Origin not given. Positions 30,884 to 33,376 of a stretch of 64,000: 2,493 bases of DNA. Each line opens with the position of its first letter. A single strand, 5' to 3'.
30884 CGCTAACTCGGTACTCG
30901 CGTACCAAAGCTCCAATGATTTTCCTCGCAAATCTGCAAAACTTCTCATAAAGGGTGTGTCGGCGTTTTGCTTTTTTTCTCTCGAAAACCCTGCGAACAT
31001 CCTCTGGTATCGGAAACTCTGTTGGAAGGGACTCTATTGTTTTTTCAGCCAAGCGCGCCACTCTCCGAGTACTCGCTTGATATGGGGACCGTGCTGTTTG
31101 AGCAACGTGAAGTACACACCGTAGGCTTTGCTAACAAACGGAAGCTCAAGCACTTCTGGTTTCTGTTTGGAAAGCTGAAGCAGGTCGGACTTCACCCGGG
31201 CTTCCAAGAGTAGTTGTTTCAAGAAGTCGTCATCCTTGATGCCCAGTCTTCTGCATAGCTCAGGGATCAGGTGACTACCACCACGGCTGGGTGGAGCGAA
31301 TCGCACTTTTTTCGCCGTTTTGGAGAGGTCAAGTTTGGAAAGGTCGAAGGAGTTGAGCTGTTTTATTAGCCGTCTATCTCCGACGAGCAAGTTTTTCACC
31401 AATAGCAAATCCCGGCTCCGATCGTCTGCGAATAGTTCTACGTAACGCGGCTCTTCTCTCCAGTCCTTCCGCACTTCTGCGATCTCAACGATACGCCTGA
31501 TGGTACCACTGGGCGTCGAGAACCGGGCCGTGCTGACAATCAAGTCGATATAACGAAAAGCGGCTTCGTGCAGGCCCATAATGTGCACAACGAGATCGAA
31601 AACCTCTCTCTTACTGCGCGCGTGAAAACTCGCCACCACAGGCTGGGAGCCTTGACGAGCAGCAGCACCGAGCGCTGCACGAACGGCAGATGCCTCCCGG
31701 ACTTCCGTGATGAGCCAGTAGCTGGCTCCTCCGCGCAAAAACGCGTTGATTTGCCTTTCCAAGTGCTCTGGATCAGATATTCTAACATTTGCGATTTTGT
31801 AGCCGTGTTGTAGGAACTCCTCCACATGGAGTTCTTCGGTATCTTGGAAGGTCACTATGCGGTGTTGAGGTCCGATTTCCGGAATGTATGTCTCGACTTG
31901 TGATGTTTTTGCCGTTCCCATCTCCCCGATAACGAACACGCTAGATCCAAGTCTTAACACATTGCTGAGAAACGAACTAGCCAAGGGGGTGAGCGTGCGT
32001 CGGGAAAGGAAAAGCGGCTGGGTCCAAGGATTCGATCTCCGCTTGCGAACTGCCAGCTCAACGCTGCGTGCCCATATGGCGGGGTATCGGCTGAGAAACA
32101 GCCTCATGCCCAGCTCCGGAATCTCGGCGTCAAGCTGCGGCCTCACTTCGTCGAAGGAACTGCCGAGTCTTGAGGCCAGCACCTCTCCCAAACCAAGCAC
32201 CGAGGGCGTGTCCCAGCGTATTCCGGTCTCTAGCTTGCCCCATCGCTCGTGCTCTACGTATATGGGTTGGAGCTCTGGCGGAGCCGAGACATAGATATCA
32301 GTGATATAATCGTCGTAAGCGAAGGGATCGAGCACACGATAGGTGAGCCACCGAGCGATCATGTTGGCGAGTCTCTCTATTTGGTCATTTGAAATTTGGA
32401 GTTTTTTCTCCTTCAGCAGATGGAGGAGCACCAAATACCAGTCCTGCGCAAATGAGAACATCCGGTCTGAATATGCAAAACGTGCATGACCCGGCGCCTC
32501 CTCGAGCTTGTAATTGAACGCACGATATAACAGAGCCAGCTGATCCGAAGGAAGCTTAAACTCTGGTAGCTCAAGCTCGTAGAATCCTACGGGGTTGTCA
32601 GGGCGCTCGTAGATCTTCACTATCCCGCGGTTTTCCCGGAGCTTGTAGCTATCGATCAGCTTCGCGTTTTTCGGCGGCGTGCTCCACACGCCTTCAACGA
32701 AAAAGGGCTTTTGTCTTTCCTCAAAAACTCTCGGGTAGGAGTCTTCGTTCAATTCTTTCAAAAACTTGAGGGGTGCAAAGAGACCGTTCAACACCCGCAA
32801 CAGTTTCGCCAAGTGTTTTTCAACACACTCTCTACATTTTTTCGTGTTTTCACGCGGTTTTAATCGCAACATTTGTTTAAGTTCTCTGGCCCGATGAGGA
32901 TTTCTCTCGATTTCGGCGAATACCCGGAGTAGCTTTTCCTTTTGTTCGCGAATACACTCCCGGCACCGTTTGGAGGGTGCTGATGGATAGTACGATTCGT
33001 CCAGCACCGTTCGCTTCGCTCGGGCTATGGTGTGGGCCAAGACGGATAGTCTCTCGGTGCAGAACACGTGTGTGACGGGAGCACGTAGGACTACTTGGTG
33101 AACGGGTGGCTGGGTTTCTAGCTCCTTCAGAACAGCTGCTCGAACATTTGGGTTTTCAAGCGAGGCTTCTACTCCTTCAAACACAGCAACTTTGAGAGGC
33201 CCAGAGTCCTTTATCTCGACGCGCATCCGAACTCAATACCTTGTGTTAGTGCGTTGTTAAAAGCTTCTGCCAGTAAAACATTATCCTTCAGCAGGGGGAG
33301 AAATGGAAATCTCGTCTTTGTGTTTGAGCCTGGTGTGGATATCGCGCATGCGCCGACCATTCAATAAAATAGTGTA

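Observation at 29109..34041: Oversized T4P/T2SS-family ATPase with duplicated CxxC modules and a Walker A variant (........), paired with a FlaJ/TadC-like platform and preceded by a GG-less MoaD-like beta-grasp gene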

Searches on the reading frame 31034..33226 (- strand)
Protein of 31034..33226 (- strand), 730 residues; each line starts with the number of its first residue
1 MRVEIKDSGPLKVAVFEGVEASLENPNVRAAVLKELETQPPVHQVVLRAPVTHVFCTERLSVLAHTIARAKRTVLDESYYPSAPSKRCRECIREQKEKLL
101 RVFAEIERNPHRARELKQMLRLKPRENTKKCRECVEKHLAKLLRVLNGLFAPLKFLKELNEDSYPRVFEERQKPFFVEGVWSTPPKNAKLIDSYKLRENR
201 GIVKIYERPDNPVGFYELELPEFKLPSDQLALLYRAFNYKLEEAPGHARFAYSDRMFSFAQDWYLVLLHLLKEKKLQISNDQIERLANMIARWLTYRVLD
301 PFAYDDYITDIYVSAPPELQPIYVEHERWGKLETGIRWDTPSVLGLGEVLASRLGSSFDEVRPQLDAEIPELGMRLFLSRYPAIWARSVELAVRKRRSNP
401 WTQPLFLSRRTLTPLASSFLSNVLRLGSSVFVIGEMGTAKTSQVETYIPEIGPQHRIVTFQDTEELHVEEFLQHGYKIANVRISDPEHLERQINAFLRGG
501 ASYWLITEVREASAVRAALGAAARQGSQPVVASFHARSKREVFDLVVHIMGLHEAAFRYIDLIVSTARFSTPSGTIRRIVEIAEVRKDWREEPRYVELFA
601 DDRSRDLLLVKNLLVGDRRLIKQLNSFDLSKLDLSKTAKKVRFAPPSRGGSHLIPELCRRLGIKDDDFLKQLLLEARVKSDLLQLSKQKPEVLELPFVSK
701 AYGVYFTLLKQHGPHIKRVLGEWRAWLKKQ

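Call 3: search_protein_families(library=pfam, proteins=[window:31034-33226:-], max_evalue=0.1)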
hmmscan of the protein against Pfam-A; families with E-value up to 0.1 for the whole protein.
window:31034-33226:- (730 aa): 1 family
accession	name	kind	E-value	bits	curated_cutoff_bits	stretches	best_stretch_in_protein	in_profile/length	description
PF13191.12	AAA_16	-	0.019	15.9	32.6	1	427-513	24-103/167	AAA ATPase domain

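Call 4: search_protein_families(library=ncbifam, proteins=[window:31034-33226:-], max_evalue=0.1)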
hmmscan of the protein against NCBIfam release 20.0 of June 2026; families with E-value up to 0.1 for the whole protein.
window:31034-33226:- (730 aa): 9 families
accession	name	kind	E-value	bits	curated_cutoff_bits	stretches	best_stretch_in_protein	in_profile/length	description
NF058587.1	archaellum_moto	equivalog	6.8e-25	87.8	550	1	268-587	118-435/527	archaellum flagellar ATPase motor FlaI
TIGR03819.1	heli_sec_ATPase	hypoth_equivalog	6.5e-14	51.9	373.15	1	287-542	43-293/340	TadA family conjugal transfer-associated ATPase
NF053672.1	bindosome_BasE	exception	1.2e-10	40.8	1000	1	282-583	124-428/512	bindosome assembly system ATPase subunit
TIGR02782.1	TrbB_P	equivalog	1.4e-08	34.4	304.55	1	342-586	53-294/303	P-type conjugative transfer ATPase TrbB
TIGR02788.1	VirB11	equivalog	4.9e-08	32.4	249.95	1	417-556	134-272/308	P-type DNA transfer ATPase VirB11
NF010469.0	PRK13894.1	subfamily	2.8e-07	30.2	508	1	355-567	79-285/320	conjugal transfer ATPase TrbB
NF010407.0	PRK13833.1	subfamily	3.2e-06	26.8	499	1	350-584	69-302/323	conjugal transfer protein TrbB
NF041000.1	ATPase_ComGA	equivalog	0.00036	19.6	300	1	430-545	131-241/267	competence type IV pilus ATPase ComGA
NF010425.0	PRK13851.1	equivalog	0.0026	16.7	461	1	418-470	153-207/344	type IV secretion system protein VirB11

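Call 6: find_homologous_proteins(query=window:31034-33226:-)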
Query window:31034-33226:- (730 aa): 126 proteins with E <= 0.001 among 8000 candidates; the best 120 are listed.
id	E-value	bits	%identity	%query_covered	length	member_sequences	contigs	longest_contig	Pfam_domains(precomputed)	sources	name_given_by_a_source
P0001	0.0e+0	1642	100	100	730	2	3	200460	-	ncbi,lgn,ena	-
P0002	0.0e+0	1165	69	100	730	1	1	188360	-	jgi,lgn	jgi:type IV secretory pathway ATPase VirB11/archaellum biosynthesis ATPase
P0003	0.0e+0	1155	69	100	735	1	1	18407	PF00437.27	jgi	-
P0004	0.0e+0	1070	63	100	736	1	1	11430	-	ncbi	-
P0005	0.0e+0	1060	63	100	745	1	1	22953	-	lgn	-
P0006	0.0e+0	1048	63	99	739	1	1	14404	PF00437.27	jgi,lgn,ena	-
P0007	0.0e+0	1045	64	100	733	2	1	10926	-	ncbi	ncbi:MAG: ATPase, T2SS/T4P/T4SS family [Candidatus Hadarchaeota archaeon]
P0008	0.0e+0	1045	64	100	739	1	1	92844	-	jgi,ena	-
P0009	0.0e+0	1038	63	99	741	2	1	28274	PF00437.27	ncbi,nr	ncbi:MAG: ATPase, T2SS/T4P/T4SS family [Hadesarchaea archaeon]|nr:ATPase, T2SS/T4P/T4SS family [Hade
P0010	0.0e+0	1032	62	99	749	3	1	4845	-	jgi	jgi:type IV secretory pathway ATPase VirB11/archaellum biosynthesis ATPase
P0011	0.0e+0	1030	63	99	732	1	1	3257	-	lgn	-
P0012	0.0e+0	1029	64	95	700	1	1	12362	-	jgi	jgi:type IV secretory pathway ATPase VirB11/archaellum biosynthesis ATPase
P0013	0.0e+0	1027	62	99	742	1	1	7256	-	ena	-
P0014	0.0e+0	1022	62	97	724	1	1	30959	PF00437.27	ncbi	-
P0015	0.0e+0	1019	62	99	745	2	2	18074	PF00437.27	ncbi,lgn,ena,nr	ncbi:MAG TPA: hypothetical protein EYP46_03130 [Hadesarchaea archaeon]|nr:hypothetical protein [Hade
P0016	0.0e+0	1016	61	99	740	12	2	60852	PF00437.27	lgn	-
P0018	0.0e+0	1014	60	100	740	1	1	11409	PF00437.27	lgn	-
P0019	0.0e+0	1013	61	100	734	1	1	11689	PF00437.27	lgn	-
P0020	2.8e-298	1009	61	99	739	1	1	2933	PF00437.27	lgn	-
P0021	4.6e-298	1009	60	99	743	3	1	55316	PF00437.27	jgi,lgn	-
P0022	1.2e-297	1007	61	99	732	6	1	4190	PF00437.27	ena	-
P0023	2.8e-297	1006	61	99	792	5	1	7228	PF00437.27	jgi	-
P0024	4.6e-297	1005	62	99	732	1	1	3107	PF00437.27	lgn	-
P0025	4.9e-297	1005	61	99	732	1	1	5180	PF00437.27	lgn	-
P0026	2.7e-295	999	61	99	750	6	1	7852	PF00437.27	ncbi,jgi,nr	ncbi:MAG: hypothetical protein DRN83_03100 [Hadesarchaea archaeon]|nr:MAG: hypothetical protein DRN8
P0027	8.8e-295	998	60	99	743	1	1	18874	PF00437.27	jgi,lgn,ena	-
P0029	2.2e-288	977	60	100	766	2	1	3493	PF00437.27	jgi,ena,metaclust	metaclust:\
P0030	1.2e-287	974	59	100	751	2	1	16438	PF00437.27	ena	-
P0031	2.7e-287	973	60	99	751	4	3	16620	PF00437.27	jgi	-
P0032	2.5e-286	970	59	100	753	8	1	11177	PF00437.27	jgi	-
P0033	5.2e-286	969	58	100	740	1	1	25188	PF00437.27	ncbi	ncbi:MAG: ATPase, T2SS/T4P/T4SS family [Candidatus Hadarchaeaceae archaeon]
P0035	2.2e-285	967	61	94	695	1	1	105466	PF00437.27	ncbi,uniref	ncbi:MAG: ATPase, T2SS/T4P/T4SS family [Candidatus Hadarchaeum sp.]|uniref:ATPase, T2SS/T4P/T4SS fam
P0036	4.3e-285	966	59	100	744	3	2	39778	PF00437.27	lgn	-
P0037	1.0e-283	961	63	90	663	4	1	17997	PF00437.27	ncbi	ncbi:MAG: ATPase, T2SS/T4P/T4SS family [Candidatus Hadarchaeales archaeon]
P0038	1.7e-282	957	59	100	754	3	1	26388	PF00437.27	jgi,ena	-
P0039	5.9e-273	926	58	98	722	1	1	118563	PF00437.27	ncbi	ncbi:MAG: ATPase, T2SS/T4P/T4SS family [Candidatus Hadarchaeales archaeon]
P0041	1.4e-271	921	64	88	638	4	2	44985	PF00437.27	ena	-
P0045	2.8e-270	917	56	100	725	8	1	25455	PF00437.27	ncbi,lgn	ncbi:MAG: ATPase, T2SS/T4P/T4SS family [Candidatus Hadarchaeales archaeon]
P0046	6.2e-270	916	59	97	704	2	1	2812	PF00437.27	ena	-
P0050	9.6e-266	902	56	100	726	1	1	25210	PF00437.27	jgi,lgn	-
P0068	2.6e-255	867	53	99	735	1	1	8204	PF00437.27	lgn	-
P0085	8.4e-238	809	55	93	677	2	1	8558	PF00437.27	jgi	-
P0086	1.1e-236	806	49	100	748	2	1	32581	PF00437.27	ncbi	-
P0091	1.6e-221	756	47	100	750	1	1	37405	PF00437.27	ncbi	-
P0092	9.5e-220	750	73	60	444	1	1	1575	PF00437.27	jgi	jgi:type IV secretory pathway ATPase VirB11/archaellum biosynthesis ATPase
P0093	4.5e-219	748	69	64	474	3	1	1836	PF00437.27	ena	-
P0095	1.5e-216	739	44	100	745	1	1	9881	PF00437.27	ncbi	-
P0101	1.4e-190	653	54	69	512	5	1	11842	PF00437.27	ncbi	ncbi:hypothetical protein AKJ55_00340, partial [candidate division MSBL1 archaeon SCGC-AAA382M17]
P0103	1.1e-178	614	59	62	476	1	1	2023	PF00437.27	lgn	-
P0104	6.5e-177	608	45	99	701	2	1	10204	PF00437.27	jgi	-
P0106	1.5e-175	604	44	99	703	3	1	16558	PF00437.27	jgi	jgi:type IV secretory pathway ATPase VirB11/archaellum biosynthesis ATPase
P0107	6.7e-175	602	44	99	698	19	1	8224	PF00437.27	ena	-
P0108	9.8e-173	594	44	99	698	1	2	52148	PF00437.27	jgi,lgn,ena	-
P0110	1.0e-171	591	44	100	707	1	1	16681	PF00437.27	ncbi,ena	-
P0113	1.8e-164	567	41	99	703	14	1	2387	PF00437.27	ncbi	ncbi:MAG: hypothetical protein DSO02_05100, partial [Hadesarchaea archaeon]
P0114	2.2e-160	554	48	76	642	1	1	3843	PF00437.27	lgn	-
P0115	1.1e-159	551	42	100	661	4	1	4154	PF00437.27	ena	-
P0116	1.0e-151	525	41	100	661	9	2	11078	PF00437.27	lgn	-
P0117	2.2e-150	520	41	100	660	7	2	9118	PF00437.27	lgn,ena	-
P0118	4.7e-148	513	40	100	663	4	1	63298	PF00437.27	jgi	-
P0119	5.4e-146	506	40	99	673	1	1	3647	PF00437.27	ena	-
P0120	1.3e-145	505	40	99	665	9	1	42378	PF00437.27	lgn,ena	-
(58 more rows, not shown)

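Call 9: search_solved_structures(query=window:31034-33226:-, max_evalue=0.01, show_alignments=3)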
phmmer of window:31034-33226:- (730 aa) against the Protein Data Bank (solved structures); distinct sequences matched with E-value up to 0.01: 7.
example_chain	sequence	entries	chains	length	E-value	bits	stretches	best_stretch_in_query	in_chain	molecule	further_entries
4ii7_A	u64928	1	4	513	1.2e-16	63.5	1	295-609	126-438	FlaI ATPase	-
4ihq_A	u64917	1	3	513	7.7e-16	60.8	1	295-609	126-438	FlaI ATPase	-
2oap_1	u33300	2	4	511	1.1e-11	47.1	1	272-585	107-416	Type II secretion system protein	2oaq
8rkd_E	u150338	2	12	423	2.2e-09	39.5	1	270-583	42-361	Pilus assembly ATPase CpaF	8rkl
8rjf_A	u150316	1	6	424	2.2e-09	39.5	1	270-583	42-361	Pilus assembly ATPase CpaF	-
9e24_A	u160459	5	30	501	3.5e-09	38.8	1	270-583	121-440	CpaF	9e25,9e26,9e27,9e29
2gza_A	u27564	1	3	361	1.5e-05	26.8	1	299-544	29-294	Type IV secretion system protein VirB11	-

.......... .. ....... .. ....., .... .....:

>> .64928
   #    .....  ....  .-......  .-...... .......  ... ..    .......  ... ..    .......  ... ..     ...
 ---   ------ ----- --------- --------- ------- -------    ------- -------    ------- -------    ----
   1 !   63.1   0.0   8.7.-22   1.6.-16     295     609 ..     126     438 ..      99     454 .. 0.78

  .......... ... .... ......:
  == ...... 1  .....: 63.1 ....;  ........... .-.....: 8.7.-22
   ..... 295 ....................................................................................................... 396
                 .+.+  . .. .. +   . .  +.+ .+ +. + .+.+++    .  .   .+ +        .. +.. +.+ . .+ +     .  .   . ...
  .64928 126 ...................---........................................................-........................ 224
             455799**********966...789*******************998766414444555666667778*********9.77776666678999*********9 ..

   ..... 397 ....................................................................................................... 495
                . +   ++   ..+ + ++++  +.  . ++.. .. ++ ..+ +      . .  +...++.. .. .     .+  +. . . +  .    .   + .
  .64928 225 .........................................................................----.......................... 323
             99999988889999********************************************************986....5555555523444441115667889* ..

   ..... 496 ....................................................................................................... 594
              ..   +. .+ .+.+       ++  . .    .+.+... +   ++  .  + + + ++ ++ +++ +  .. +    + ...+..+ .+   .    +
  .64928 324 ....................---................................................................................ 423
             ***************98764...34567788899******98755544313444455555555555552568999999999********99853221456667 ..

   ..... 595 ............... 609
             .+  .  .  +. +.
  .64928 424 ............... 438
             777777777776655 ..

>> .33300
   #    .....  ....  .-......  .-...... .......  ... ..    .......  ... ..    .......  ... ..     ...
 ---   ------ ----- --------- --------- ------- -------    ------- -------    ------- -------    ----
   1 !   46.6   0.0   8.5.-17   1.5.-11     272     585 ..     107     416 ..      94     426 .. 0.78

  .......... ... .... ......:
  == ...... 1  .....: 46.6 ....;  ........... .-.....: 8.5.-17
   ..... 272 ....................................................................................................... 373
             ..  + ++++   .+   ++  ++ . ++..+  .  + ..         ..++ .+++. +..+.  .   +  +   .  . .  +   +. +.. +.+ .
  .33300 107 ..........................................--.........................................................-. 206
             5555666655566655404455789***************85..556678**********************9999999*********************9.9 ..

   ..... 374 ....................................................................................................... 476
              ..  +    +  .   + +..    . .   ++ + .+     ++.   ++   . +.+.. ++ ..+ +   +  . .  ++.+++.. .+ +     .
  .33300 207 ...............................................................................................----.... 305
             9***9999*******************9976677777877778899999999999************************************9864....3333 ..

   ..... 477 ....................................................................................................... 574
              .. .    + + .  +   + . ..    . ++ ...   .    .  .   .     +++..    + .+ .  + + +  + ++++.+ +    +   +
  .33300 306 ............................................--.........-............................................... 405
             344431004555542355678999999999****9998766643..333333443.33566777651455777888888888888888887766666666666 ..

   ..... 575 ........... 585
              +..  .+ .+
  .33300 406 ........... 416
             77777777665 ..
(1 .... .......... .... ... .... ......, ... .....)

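Call 12: find_related_loci(query=A1, collection=genome_contigs, flank=8000)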
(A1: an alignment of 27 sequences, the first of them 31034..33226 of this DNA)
Query A1 (730 aa) in genome_contigs; peptide patterns used: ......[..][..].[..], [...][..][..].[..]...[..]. (x = any residue, [..] = any of these).
92 stretches matched a pattern; 49 encode a relative of the query (tblastn E <= 1e-3); 49 distinct loci.
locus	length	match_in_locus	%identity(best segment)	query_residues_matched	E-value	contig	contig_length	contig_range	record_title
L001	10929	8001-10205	63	1-729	0e+0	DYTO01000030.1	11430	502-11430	MAG TPA_asm: Candidatus Hadarchaeum sp. isolate DR5_53_9 Afr_mines_DR5_1021_length_11430_cov_3_188484, whole genome shot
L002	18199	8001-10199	62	3-729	0e+0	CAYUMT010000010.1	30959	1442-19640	MAG TPA_asm: Candidatus Hadarchaeota archaeon isolate SRP323688_co1_140 genome assembly, contig: NODE_2604_length_30959_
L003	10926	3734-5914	64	3-729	0e+0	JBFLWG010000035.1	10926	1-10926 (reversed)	MAG: Candidatus Hadarchaeota archaeon isolate MAG026 MAG026_35, whole genome shotgun sequence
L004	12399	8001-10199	63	4-729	0e+0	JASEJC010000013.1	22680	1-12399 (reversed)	MAG: Candidatus Hodarchaeaceae archaeon isolate Yes71-22 NODE_13_length_22680_cov_10.081901, whole genome shotgun sequen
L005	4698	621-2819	62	4-729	0e+0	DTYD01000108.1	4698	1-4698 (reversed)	MAG TPA_asm: Hadesarchaea archaeon isolate UWMA-0211 k99_2880205, whole genome shotgun sequence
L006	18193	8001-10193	60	3-726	0e+0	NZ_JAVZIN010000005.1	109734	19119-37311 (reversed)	MAG: Candidatus Hadarchaeum sp. isolate DRTY-6_201901_bins_47 DRTY-6_201901_bins_47_scaffold_5, whole genome shotgun seq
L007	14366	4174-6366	62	4-729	0e+0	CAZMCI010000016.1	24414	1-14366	MAG TPA_asm: Candidatus Hadarchaeota archaeon isolate binchicken_co349_82 genome assembly, contig: NODE_409_length_24414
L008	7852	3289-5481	61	4-729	0e+0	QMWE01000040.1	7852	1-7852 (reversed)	MAG: Hadesarchaea archaeon isolate B75_G9 B75_Guay9_scaffold_13843, whole genome shotgun sequence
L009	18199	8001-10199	60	3-729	0e+0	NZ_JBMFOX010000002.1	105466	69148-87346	MAG: Candidatus Hadarchaeum sp. isolate KM4338-48 NODE_2_length_105466_cov_4.442095, whole genome shotgun sequence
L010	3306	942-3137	60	3-729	0e+0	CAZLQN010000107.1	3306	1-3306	MAG TPA_asm: Candidatus Hadarchaeota archaeon isolate binchicken_co387_32 genome assembly, contig: NODE_42748_length_330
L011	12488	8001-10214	59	1-730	0e+0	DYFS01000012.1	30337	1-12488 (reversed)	MAG TPA_asm: Candidatus Hadarchaeum sp. isolate BE2011_56_16 Afr_mines_BE2011_497_length_30337_cov_6_603428, whole genom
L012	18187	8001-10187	57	4-729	0e+0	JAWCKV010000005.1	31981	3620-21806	MAG: Candidatus Hadarchaeales archaeon isolate JZ-2_201705_bins_153 JZ-2_201705_bins_153_scaffold_5, whole genome shotgu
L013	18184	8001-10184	58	4-729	0e+0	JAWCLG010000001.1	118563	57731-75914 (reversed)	MAG: Candidatus Hadarchaeales archaeon isolate JZ-2_201705_bins_17 JZ-2_201705_bins_17_scaffold_1, whole genome shotgun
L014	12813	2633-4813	55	8-728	0e+0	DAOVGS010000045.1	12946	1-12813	MAG TPA_asm: Hadesarchaea archaeon isolate CSMAG_1141 CSMAG_1141_k141_4770829_length_12946_cov_7.9759, whole genome shot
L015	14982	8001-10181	55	8-728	0e+0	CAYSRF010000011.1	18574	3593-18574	MAG TPA_asm: Candidatus Hadarchaeota archaeon isolate SRP239594_co1_80 genome assembly, contig: NODE_1188_length_18574_c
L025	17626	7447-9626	70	4-729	0e+0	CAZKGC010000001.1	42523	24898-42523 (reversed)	MAG TPA_asm: Candidatus Hadarchaeota archaeon isolate binchicken_co395_48 genome assembly, contig: NODE_82_length_42523_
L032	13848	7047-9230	64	3-729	0e+0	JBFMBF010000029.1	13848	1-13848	MAG: Candidatus Hadarchaeota archaeon isolate MAG157 MAG157_29, whole genome shotgun sequence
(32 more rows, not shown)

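Call 42: predict_structure(alignment_id=A1)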
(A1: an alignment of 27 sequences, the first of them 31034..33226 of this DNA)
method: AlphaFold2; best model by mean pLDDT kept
length: 730 residues; sequences in the alignment: 27
mean_pLDDT: 83.2   pTM: 0.77
mean pLDDT of the five models: 83.2, 82.6, 81.0, 75.1, 63.5
residues with pLDDT >= 90: 345; 70-90: 260; 50-70: 93; < 50: 32
segments of 3 or more residues with pLDDT < 50: 246-254, 441-445, 499-511
pLDDT, mean of each block of 10 residues (from residue 1): 86 84 89 93 94 94 95 88 76 86 92 80 58 76 90 91 91 92 93 92 94 93 94 88 49 60 90 85 94 90 89 91 88 93 88 80 82 86 74 82 82 91 87 68 52 69 66 72 58 56 43 56 58 80 80 80 84 68 91 92 89 95 94 93 94 92 94 95 92 90 93 92 94
secondary structure, 60 per line:
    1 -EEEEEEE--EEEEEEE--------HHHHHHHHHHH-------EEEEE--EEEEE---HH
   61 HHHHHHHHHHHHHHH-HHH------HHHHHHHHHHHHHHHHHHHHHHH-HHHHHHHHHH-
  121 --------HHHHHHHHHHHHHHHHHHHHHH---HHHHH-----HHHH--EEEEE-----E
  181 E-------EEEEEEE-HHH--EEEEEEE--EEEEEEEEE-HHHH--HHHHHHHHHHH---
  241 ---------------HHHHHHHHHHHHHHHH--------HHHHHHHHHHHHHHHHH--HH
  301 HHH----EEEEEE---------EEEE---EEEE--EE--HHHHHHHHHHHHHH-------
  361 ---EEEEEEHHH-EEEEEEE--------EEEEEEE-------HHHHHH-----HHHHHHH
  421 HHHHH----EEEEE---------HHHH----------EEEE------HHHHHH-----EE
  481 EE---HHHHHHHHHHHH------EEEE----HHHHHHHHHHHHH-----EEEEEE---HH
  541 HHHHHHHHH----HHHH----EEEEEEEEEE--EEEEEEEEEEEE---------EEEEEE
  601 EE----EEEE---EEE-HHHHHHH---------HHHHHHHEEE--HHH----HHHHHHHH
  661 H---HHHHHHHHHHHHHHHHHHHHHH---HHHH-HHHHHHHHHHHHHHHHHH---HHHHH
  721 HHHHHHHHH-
elements in order (helices of 4 or more, strands of 3 or more residues): E2-8 E11-17 H26-36 E44-48 E51-55 H59-75 H86-108 H110-119 H129-150 H154-158 H164-167 E170-174 E189-195 E202-208 E211-219 H221-224 H227-237 H256-271 H280-296 H299-303 E308-313 E323-326 E330-333 H340-353 E364-369 E374-380 E389-395 H403-408 H414-425 E430-434 H444-447 E458-461 H468-473 E479-482 H486-497 E504-507 H512-524 E530-535 H539-549 H554-557 E562-571 E574-585 E595-602 E607-610 E614-616 H618-624 H634-640 E641-643 H653-661 H665-686 H690-693 H695-712 H716-729
